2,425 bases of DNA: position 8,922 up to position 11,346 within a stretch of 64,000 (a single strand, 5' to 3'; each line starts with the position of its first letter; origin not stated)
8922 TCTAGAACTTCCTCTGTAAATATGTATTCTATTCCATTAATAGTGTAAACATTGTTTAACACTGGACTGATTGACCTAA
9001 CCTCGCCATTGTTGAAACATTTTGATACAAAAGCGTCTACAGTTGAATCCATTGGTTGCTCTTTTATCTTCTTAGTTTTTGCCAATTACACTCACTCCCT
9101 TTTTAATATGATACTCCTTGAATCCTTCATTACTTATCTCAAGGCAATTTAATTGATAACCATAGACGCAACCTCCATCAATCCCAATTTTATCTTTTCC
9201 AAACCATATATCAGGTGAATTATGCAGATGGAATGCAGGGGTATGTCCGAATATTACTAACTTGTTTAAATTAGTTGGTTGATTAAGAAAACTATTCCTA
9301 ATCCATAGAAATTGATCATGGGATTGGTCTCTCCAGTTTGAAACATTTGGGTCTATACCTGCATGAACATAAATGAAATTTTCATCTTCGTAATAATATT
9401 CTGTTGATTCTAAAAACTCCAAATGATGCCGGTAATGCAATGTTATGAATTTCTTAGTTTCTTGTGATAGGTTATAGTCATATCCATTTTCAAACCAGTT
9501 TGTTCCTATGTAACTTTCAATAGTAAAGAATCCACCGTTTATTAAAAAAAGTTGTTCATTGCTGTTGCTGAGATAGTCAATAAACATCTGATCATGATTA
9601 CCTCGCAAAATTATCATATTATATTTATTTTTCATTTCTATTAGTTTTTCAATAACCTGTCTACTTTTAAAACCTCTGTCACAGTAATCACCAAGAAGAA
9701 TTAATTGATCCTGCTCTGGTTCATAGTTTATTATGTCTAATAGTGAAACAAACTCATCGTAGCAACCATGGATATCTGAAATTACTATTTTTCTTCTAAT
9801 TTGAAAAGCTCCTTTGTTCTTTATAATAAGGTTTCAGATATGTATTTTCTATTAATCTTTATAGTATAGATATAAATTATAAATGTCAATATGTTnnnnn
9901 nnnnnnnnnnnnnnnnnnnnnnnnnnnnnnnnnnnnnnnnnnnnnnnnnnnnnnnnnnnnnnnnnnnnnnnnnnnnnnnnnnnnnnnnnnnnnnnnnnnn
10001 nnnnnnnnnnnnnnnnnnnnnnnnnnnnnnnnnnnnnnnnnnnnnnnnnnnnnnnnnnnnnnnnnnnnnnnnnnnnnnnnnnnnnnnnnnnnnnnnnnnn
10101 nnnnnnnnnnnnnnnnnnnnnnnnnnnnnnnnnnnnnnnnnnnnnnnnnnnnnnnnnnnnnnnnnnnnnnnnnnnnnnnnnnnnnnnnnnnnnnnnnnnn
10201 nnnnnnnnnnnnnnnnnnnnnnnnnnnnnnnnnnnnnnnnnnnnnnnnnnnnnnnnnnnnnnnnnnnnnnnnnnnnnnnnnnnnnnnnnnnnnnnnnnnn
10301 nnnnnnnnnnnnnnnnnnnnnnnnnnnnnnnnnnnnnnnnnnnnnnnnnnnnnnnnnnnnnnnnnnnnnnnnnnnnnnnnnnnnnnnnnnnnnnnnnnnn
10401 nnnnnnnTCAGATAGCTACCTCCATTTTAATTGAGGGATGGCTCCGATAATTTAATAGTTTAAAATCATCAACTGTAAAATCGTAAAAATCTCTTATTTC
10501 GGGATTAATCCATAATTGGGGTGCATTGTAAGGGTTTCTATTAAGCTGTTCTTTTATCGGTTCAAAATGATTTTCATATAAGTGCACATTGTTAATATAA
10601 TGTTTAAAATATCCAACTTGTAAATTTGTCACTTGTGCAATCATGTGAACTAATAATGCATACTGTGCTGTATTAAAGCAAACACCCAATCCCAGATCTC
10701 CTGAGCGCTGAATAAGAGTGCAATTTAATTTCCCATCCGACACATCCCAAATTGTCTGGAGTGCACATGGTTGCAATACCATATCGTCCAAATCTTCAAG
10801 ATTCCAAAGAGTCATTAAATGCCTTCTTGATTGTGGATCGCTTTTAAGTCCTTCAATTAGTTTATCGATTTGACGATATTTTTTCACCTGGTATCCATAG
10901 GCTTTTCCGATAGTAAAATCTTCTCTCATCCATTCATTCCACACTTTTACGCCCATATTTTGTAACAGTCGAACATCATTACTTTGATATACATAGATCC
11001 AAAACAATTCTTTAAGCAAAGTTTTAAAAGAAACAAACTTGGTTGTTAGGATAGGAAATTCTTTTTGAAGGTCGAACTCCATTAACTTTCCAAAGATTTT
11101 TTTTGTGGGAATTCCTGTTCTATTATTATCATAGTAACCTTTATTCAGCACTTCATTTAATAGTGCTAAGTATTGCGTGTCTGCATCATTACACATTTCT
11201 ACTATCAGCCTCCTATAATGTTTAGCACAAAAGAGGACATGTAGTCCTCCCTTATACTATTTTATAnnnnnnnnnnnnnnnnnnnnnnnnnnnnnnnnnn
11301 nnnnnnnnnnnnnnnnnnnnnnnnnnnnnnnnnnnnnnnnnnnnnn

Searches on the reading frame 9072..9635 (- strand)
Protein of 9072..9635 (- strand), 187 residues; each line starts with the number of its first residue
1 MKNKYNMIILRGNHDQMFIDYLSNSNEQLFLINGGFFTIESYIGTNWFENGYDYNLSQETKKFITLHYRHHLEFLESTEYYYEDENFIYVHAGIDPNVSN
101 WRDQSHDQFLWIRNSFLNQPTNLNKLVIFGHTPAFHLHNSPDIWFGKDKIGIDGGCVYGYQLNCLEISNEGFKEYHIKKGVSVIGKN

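Call 79: search_protein_families(library=pfam, proteins=[window:9072-9635:-], max_evalue=0.01)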
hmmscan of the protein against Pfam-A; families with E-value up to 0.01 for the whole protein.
window:9072-9635:- (187 aa): 1 family
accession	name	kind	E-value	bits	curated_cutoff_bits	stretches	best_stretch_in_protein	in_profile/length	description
PF00149.33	Metallophos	-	0.00055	20.9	21.5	1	6-135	62-159/191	Calcineurin-like phosphoesterase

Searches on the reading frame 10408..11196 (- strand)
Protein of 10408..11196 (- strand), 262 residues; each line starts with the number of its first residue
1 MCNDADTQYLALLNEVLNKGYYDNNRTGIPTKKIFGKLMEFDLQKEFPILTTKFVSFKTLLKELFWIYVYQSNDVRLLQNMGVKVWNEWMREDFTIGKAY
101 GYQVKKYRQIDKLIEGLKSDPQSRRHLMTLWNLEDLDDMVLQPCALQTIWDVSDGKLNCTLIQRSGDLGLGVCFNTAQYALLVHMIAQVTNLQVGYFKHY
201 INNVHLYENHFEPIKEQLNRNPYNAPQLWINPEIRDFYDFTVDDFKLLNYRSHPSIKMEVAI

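Call 14: search_protein_families(library=phrogs, proteins=[window:10408-11196:-], max_evalue=0.00001)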
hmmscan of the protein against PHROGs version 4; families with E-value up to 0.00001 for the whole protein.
window:10408-11196:- (262 aa): 4 families
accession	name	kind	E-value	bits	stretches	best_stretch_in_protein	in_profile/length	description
phrog_160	-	DNA, RNA and nucleotide metabolism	1.6e-89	301.1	1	2-261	29-307/335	thymidylate synthase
phrog_5682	-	DNA, RNA and nucleotide metabolism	2.1e-68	230.7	1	62-262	5-209/209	thymidylate synthase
phrog_5131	-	DNA, RNA and nucleotide metabolism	3.7e-24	86.6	1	7-241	11-250/357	thymidylate synthase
phrog_3676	-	DNA, RNA and nucleotide metabolism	7.5e-17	62.5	1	59-217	67-237/351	thymidylate synthase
